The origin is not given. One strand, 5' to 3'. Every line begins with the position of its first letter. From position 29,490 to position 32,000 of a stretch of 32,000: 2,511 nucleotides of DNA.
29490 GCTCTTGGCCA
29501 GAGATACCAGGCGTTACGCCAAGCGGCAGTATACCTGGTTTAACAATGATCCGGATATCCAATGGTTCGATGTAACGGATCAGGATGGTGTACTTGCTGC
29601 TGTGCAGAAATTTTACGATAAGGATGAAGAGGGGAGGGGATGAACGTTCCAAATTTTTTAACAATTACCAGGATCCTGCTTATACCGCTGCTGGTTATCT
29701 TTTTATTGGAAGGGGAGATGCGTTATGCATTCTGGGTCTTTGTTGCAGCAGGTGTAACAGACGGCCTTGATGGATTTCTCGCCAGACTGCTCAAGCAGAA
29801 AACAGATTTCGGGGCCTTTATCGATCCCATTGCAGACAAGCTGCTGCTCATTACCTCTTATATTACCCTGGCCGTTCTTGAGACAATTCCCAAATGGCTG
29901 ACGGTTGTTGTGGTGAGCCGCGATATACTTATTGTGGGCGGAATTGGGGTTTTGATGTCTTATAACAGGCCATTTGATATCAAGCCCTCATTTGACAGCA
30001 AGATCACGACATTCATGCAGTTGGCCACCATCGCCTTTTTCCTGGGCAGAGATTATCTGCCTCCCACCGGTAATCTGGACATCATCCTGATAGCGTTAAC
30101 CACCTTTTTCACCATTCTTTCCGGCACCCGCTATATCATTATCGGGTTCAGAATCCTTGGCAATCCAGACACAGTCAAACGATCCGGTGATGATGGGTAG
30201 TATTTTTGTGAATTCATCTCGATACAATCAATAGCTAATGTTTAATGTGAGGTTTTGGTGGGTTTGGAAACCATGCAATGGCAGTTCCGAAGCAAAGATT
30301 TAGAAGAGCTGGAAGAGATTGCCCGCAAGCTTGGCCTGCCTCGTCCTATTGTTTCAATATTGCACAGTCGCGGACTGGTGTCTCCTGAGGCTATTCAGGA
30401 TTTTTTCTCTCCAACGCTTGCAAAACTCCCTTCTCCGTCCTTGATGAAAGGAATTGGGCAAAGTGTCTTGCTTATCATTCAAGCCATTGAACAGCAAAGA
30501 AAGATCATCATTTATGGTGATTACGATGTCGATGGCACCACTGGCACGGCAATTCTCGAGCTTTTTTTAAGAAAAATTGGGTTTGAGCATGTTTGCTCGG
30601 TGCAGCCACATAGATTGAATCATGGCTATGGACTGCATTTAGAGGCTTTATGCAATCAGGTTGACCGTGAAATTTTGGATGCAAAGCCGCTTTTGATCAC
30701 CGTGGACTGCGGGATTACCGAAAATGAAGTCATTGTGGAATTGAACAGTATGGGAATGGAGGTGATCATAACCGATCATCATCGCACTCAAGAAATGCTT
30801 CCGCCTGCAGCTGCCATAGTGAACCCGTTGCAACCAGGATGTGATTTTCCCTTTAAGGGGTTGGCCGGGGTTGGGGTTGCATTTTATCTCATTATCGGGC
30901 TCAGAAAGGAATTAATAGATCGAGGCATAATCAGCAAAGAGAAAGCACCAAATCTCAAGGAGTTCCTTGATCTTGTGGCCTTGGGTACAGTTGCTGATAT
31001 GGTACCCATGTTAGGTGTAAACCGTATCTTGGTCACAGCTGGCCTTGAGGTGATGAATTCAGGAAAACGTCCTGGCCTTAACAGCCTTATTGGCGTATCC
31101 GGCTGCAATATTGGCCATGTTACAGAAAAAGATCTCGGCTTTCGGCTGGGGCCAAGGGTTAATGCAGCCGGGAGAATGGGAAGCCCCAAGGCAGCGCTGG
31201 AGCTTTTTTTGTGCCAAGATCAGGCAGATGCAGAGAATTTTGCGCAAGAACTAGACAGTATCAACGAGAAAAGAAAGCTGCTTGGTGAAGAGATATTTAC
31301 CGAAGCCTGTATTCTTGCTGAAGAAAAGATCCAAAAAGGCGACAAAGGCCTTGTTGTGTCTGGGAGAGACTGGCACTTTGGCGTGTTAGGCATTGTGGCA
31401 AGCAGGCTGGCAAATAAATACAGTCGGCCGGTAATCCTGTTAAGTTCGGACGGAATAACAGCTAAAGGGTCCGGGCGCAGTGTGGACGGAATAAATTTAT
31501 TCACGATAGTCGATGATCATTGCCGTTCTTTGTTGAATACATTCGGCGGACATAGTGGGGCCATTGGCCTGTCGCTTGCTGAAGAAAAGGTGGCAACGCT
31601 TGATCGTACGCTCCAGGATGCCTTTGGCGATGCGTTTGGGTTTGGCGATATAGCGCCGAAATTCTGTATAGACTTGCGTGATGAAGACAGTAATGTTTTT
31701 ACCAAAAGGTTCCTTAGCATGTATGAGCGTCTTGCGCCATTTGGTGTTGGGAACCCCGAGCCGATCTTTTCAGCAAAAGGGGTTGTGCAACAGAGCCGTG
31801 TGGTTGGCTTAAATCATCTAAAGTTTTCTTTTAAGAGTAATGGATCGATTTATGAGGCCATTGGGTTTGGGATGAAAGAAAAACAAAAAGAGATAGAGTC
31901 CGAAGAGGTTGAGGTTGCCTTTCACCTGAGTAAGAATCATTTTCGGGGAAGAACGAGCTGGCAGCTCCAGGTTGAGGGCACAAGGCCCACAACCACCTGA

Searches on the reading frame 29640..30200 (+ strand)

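Call 5: search_protein_families(library=pfam, proteins=[window:29640-30200:+], max_evalue=0.00001)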
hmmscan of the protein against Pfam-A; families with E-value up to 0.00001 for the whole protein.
window:29640-30200:+ (186 aa): 1 family
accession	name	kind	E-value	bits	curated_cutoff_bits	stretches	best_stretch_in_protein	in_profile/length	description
PF01066.26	CDP-OH_P_transf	-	1.7e-35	123.1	22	1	1-159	1-151/152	CDP-alcohol phosphatidyltransferase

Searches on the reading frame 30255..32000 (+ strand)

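Call 5: search_protein_families(library=pfam, proteins=[window:30255-32000:+], max_evalue=0.00001)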
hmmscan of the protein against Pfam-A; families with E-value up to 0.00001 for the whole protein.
window:30255-32000:+ (581 aa): 3 families
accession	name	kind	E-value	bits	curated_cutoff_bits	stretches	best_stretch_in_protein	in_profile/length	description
PF17768.7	RecJ_OB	-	1.6e-24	86.4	27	1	482-574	10-106/107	RecJ OB domain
PF01368.27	DHH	-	3e-23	82.9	28.1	1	83-245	1-125/125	DHH family, N-terminal domain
PF02272.25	DHHA1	-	4e-15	56.6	25.9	1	364-457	3-100/102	DHHA1 domain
